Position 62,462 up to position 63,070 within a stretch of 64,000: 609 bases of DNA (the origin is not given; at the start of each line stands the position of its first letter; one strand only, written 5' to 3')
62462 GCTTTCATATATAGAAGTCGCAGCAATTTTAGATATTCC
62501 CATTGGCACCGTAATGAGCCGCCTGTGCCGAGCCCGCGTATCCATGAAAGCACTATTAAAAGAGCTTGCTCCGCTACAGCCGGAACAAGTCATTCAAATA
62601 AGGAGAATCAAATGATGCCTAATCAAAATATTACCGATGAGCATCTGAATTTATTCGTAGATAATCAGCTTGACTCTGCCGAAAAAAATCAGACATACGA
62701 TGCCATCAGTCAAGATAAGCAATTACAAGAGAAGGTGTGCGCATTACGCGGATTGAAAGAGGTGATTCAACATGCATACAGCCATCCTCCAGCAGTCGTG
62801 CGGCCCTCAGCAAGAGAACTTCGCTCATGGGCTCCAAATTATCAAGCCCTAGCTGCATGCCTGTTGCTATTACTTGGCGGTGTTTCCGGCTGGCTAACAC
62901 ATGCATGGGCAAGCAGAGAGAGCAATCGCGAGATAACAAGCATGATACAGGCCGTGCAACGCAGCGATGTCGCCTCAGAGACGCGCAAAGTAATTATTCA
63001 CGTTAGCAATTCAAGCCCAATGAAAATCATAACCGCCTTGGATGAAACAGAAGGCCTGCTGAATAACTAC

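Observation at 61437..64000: ECF sigma/anti-sigma pair with a periplasmic DsrE-like sensor domain, a secreted DsrE-like paralogue and twin GGAAT-N17-CGTCT promoters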

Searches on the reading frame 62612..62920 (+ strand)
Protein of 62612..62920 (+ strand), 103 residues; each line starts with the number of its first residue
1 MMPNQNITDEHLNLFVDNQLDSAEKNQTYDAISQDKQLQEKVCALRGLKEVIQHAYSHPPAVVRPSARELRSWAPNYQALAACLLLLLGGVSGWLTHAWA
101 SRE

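Call 60: search_solved_structures(query=A2, max_evalue=10, show_alignments=2)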
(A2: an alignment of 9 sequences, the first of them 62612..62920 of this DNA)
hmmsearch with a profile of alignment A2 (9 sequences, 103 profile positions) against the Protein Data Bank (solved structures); distinct sequences matched with E-value up to 10: 4.
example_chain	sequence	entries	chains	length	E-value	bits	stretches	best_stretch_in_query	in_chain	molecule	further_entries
7rgv_A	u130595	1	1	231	0.86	13.4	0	31-72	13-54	Thioredoxin domain-containing protein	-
9rd5_H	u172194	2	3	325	1.2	12.9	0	5-37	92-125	Core-binding (CB) domain-containing protein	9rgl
6raw_5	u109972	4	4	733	2.9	11.7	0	26-82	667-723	DNA replication licensing factor Mcm5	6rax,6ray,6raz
6yw5_66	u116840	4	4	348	5.2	10.9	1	11-82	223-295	mS42 | mS45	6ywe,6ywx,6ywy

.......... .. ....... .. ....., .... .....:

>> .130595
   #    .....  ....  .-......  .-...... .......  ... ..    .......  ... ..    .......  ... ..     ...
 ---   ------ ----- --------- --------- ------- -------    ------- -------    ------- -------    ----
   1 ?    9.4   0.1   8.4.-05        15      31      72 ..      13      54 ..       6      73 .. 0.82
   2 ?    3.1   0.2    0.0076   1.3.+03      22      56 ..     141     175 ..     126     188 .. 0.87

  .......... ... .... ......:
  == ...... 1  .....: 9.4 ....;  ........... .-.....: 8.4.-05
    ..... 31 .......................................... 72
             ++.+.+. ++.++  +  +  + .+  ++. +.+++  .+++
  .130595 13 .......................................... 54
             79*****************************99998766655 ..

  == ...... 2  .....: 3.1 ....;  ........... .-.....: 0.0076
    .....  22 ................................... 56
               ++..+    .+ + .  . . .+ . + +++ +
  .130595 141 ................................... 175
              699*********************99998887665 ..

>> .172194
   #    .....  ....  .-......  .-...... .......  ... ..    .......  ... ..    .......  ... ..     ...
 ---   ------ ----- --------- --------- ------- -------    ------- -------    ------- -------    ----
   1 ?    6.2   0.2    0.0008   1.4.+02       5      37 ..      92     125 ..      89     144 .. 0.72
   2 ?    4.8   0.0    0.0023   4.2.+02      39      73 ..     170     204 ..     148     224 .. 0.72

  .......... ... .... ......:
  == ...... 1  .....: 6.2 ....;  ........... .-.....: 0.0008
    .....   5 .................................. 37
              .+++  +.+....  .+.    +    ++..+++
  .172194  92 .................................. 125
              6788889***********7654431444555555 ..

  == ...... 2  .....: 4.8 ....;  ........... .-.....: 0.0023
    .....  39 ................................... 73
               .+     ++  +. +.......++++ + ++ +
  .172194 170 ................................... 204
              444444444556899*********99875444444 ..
